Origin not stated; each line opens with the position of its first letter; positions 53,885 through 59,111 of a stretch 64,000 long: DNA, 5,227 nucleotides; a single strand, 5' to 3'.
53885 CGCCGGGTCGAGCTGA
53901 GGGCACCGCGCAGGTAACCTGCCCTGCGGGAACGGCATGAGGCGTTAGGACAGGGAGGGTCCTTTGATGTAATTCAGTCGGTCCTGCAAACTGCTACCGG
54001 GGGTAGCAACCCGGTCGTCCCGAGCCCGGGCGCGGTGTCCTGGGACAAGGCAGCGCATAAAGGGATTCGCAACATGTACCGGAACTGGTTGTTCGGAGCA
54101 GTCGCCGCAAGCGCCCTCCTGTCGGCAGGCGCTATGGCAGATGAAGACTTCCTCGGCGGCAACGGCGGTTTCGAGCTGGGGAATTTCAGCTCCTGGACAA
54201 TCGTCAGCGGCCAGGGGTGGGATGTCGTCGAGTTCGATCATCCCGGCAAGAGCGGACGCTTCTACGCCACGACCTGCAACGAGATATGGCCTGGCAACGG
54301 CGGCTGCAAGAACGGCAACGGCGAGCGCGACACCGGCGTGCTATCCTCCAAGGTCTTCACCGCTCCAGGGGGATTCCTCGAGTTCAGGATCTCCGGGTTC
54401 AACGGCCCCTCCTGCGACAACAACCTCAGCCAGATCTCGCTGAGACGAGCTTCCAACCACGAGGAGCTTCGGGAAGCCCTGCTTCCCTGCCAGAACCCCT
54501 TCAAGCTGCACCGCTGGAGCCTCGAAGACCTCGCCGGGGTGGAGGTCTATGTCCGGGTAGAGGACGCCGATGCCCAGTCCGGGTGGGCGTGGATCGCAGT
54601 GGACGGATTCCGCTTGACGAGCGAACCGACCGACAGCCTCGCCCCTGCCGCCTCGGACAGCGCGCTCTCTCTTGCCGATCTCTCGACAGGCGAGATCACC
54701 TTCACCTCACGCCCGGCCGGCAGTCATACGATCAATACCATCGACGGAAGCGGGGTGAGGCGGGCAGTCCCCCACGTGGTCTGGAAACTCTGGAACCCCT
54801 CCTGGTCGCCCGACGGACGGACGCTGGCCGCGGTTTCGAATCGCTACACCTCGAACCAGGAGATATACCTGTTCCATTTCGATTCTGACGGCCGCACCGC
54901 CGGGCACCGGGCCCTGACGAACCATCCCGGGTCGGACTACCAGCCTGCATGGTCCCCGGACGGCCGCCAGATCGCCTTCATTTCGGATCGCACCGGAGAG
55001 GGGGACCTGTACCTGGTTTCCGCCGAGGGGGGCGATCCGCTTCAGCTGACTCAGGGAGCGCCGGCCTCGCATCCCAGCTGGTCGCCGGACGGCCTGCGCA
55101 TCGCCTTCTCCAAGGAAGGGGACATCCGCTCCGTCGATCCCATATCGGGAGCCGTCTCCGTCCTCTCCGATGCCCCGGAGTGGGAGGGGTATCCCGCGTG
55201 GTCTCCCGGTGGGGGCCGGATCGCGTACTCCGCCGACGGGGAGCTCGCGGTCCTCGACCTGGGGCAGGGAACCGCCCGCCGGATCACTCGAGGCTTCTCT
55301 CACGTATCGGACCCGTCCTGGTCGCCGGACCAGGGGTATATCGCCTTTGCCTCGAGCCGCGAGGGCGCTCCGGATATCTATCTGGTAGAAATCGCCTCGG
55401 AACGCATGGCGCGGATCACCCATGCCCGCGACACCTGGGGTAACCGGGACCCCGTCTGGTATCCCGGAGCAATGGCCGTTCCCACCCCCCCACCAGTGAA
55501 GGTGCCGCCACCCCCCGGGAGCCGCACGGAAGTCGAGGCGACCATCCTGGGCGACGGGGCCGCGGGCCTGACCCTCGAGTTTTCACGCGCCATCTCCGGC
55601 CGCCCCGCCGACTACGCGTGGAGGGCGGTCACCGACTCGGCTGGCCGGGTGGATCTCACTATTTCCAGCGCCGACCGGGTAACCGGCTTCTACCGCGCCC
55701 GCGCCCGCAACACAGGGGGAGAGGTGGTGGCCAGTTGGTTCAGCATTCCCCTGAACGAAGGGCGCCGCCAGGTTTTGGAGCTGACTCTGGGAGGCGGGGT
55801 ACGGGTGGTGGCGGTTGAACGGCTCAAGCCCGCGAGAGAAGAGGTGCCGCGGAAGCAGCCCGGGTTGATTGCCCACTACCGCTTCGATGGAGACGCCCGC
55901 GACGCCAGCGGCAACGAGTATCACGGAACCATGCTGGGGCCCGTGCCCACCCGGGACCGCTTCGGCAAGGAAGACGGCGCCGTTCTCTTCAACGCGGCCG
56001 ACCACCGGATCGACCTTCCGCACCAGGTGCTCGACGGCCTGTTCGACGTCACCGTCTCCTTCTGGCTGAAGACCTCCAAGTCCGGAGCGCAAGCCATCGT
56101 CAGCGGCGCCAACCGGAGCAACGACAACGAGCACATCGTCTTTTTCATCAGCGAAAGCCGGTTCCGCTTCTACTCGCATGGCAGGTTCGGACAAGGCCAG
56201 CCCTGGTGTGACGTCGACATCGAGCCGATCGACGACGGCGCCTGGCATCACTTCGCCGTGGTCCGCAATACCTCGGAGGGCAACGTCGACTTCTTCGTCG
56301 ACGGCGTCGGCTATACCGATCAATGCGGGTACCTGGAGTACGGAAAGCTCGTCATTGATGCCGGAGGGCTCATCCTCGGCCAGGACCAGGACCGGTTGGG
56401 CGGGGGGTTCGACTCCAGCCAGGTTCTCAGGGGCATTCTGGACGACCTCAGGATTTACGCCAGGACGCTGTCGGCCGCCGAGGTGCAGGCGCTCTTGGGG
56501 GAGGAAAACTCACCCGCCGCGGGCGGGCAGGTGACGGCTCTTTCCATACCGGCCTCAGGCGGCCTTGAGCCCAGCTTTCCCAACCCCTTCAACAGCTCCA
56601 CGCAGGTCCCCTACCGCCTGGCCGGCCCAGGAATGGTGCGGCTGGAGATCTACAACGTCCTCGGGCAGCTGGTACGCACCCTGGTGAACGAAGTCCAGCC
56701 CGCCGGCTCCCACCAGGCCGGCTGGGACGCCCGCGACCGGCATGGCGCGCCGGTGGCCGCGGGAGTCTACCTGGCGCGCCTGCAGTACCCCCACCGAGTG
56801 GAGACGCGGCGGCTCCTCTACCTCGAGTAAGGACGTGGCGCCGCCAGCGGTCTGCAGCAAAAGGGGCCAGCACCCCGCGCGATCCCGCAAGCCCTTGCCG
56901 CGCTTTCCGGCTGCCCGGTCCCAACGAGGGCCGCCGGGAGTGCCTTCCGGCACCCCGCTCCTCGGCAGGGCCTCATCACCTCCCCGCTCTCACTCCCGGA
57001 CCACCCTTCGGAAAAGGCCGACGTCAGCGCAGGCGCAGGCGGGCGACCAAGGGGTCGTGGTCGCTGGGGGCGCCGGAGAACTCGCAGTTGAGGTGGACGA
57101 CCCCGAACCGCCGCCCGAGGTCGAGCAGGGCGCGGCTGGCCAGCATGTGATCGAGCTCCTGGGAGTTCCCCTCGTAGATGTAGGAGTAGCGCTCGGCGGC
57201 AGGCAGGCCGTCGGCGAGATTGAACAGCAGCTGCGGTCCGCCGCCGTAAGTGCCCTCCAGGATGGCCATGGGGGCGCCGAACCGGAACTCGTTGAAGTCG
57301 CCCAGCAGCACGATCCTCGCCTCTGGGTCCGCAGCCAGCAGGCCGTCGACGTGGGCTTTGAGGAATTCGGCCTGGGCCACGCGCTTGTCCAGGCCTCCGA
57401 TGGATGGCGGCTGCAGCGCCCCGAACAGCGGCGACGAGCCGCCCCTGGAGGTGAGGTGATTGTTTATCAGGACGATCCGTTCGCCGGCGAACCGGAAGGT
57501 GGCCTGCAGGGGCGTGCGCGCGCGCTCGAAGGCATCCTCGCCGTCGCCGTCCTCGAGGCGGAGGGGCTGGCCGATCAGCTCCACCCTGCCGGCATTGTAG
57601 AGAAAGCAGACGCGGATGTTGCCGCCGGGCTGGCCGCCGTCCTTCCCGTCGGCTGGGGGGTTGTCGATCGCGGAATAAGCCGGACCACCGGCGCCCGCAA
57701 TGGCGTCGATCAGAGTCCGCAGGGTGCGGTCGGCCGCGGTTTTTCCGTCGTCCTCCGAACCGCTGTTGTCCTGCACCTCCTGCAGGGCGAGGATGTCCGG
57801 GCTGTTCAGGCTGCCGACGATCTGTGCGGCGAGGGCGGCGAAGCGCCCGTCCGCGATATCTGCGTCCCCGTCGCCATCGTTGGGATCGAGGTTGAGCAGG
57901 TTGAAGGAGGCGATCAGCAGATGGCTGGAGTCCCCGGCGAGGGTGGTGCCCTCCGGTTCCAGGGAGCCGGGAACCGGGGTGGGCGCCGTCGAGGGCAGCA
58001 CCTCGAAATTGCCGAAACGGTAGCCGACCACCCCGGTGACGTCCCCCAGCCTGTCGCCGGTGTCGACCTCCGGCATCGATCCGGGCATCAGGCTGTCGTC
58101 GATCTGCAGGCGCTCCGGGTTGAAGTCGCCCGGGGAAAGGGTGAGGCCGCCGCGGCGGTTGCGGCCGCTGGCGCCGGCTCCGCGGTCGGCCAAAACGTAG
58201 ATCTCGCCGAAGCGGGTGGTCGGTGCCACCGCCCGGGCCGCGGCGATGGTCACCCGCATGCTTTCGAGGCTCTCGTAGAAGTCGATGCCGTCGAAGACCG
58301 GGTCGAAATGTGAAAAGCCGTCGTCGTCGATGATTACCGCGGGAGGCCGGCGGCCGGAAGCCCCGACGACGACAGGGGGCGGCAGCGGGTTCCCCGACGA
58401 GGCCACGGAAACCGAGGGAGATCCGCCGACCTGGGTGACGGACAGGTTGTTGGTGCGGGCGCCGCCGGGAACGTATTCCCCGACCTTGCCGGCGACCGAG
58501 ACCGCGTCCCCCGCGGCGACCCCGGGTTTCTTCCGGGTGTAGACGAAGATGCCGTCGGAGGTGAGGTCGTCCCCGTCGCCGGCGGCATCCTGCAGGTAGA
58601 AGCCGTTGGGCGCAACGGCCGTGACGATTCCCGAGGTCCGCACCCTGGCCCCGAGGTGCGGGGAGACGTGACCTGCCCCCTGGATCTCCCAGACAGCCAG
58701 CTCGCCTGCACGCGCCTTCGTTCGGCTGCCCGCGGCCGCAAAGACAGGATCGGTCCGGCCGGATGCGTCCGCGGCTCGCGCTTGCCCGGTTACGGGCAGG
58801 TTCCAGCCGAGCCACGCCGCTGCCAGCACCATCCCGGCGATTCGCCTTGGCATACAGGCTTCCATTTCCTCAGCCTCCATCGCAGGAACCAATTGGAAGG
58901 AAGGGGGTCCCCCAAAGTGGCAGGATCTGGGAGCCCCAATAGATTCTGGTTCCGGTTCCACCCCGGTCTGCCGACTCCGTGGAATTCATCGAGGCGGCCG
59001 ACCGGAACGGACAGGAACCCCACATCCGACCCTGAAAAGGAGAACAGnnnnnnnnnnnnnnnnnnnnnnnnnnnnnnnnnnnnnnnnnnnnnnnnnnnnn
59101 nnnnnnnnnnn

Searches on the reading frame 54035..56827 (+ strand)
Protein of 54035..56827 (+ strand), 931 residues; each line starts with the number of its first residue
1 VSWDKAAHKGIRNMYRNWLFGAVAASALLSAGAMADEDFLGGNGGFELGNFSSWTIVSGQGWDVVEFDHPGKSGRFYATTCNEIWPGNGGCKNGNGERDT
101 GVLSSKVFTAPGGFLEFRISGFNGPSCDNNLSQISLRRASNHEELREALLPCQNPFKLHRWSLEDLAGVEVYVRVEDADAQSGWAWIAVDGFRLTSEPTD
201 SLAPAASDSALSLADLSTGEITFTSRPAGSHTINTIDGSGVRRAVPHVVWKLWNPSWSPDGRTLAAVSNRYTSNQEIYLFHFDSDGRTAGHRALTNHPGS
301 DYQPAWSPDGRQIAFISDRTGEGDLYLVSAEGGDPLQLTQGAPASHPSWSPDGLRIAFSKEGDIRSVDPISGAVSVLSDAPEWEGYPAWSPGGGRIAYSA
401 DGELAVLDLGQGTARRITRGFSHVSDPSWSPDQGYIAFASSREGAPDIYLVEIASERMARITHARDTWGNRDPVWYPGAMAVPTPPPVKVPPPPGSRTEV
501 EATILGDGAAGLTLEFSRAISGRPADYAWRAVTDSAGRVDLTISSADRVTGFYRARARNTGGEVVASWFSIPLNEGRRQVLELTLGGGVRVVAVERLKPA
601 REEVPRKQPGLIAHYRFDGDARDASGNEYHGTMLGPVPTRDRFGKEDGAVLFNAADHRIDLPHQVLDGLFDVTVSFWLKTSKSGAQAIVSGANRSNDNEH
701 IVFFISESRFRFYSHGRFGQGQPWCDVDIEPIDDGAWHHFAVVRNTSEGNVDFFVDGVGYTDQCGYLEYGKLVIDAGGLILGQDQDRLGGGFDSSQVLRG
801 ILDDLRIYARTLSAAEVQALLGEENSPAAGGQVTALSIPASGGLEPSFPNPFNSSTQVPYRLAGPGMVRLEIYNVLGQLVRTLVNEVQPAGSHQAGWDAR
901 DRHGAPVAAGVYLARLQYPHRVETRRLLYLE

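Call 5: search_protein_families(library=pfam, proteins=[window:54074-56827:+], max_evalue=0.01)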
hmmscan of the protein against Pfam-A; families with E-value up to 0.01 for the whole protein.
window:54074-56827:+ (918 aa): 9 families
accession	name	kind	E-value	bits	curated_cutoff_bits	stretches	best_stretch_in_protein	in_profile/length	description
PF07676.18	PD40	-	6.3e-37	125.2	20.9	4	279-313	2-37/38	WD40-like Beta Propeller Repeat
PF13385.13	Laminin_G_3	-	5.2e-19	69.3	27.6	1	643-805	4-151/151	Concanavalin A-like lectin/glucanases superfamily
PF00354.24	Pentaxin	-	1.4e-17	64.4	25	1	653-808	21-167/194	Pentaxin family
PF00930.27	DPPIV_N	-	2.4e-10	40.1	22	1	385-450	19-80/354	Dipeptidyl peptidase IV (DPP IV) N-terminal region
PF13860.13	FlgD_ig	-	1.8e-09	37.9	27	1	855-902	25-72/79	FlgD Ig-like domain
PF10647.15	Gmad1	-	3.2e-06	27.6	20.5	1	290-340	27-76/251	Lipoprotein LpqB beta-propeller domain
PF25174.1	Beta-prop_THOC3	-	8.9e-06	25.3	305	1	243-427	9-190/272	THOC3 beta-propeller domain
PF14583.12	Pectate_lyase22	-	0.0041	16.3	30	0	412-441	354-383/386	Oligogalacturonate lyase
PF25460.1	Beta-prop_Aladin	-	0.0065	16.1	171.1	0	292-344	117-169/340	Aladin seven-bladed propeller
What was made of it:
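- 54074..56830 (+): P3 (918 aa from the ATG): signal peptide, TolB-like PD40 propeller, Laminin_G_3/pentaxin-like domain, and a divergent tail at 56576-56827. Pfam PD40 125 bits, Laminin_G_3 69 bits, FlgD_ig 37.9 bits (call 5).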

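Call 29: search_protein_families(library=ncbifam, proteins=[window:54035-56827:+], max_evalue=1)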
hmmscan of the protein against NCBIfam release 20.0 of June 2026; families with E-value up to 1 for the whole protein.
window:54035-56827:+ (931 aa): 13 families
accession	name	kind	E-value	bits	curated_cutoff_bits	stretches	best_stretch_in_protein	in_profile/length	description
TIGR02800.1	propeller_TolB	equivalog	4.3e-42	144.5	343.15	2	253-400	238-384/418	Tol-Pal system beta propeller repeat protein TolB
NF002183.0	PRK01029.1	equivalog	7.1e-28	97.8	405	2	312-464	244-413/429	Tol-Pal system protein TolB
NF033523.0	lasso_peptidase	equivalog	3.4e-14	52.6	400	2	302-363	91-153/638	Atxe2 family lasso peptide isopeptidase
NF053518.1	DipepPtdsDpp5Prph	equivalog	6.3e-13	48.1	900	2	256-361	18-125/655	dipeptidyl-peptidase Dpp5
TIGR04183.1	Por_Secre_tail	domain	1.3e-06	28.3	23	1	848-927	2-69/72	T9SS type A sorting domain-containing protein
NF003124.0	PRK04043.1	equivalog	1.6e-06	27.2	428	1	272-331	254-309/419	Tol-Pal system protein TolB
NF033707.1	T9SS_sortase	equivalog_domain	3.4e-05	21.7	420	1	848-917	1002-1076/1095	type IX secretion system sortase PorU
NF005176.1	PRK06655.1-1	equivalog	4.7e-05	23.4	230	1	868-917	99-148/197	flagellar hook assembly protein FlgD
NF052323.1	T9SSA_dep_M6i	equivalog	0.0012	16.9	600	1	848-917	961-1025/1043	T9SS-dependent M6-like inactivated metalloprotease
NF052339.1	hydrazine_alpha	equivalog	0.022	12.6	800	1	399-478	80-159/804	hydrazine synthase subunit alpha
NF009452.0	PRK12812.1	equivalog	0.027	13.7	258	1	867-919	153-207/289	flagellar basal body rod modification protein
NF052521.1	TafC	equivalog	0.048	12.8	410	1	653-830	198-368/373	TafC family fimbrial protein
NF009277.0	PRK12634.1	equivalog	0.053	13.6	333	1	865-912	121-168/221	flagellar basal body rod modification protein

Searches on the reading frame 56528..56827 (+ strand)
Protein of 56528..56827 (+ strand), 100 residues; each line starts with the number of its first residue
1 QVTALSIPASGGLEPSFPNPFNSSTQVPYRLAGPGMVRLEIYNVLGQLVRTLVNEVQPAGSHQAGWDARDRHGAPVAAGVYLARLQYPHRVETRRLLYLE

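Call 7: search_protein_families(library=pfam, proteins=[window:56528-56827:+], max_evalue=1)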
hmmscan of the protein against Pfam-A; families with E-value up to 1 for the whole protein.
seq(100 aa): 3 families
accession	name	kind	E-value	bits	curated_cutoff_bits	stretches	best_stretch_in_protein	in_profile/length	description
PF13860.13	FlgD_ig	-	2.2e-10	40.8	27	1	37-85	25-73/79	FlgD Ig-like domain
PF18962.6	Por_Secre_tail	-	0.0011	19.6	27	1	17-64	2-46/75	Secretion system C-terminal sorting domain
PF13585.12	CHU_C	-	0.0081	16.7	27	1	37-92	29-77/86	CHU_C Type IX secretion signal domain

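Call 8: search_protein_families(library=ncbifam, proteins=[window:56528-56827:+], max_evalue=1)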
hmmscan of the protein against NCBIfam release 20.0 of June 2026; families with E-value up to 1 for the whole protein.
seq(100 aa): 9 families
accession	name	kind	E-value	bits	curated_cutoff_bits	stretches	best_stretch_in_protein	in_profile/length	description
TIGR04183.1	Por_Secre_tail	domain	3e-08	33.5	23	1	17-96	2-69/72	T9SS type A sorting domain-containing protein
NF033707.1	T9SS_sortase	equivalog_domain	6e-07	27.5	420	1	17-86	1002-1076/1095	type IX secretion system sortase PorU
NF005176.1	PRK06655.1-1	equivalog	1.9e-06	27.9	230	1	36-87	98-149/197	flagellar hook assembly protein FlgD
NF052323.1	T9SSA_dep_M6i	equivalog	2e-05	22.7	600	1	17-86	961-1025/1043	T9SS-dependent M6-like inactivated metalloprotease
NF009452.0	PRK12812.1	equivalog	0.00073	18.8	258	1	36-89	153-208/289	flagellar basal body rod modification protein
NF009277.0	PRK12634.1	equivalog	0.0034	17.5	333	1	34-81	121-168/221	flagellar basal body rod modification protein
NF009276.0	PRK12633.1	equivalog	0.0084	15.9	383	1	36-84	130-178/234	flagellar basal body rod modification protein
NF052228.1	T9SS_PorZ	equivalog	0.039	12.4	260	1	41-83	701-738/757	type IX secretion system anionic LPS delivery protein PorZ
NF038113.1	T9SSA_dep_M36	equivalog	0.17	10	885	1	16-57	795-836/869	T9SS-dependent M36 family metallopeptidase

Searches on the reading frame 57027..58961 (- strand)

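Call 13: search_protein_families(library=pfam, proteins=[window:57027-58961:-], max_evalue=0.00001)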
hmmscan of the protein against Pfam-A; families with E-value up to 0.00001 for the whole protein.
window:57027-58961:- (645 aa): 2 families
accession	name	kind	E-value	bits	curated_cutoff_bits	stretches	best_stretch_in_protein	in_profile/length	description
PF19580.5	Exo_endo_phos_3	-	6.2e-10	39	27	1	451-614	100-254/311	Endonuclease/Exonuclease/phosphatase family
PF03372.29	Exo_endo_phos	-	4.9e-08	33.4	24.5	1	352-635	2-225/225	Endonuclease/Exonuclease/phosphatase family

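Call 29: search_protein_families(library=ncbifam, proteins=[window:57027-58961:-], max_evalue=1)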
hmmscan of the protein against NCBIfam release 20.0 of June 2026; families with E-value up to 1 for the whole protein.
window:57027-58961:- (645 aa): 2 families
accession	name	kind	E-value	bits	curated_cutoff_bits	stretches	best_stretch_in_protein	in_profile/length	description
NF033681.1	ExeM_NucH_DNase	subfamily_domain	5e-50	170.9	300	1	109-626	1-508/546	ExeM/NucH family extracellular endonuclease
NF033680.1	exonuc_ExeM-GG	exception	9.2e-17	60.4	1300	2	87-164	198-287/884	extracellular exonuclease ExeM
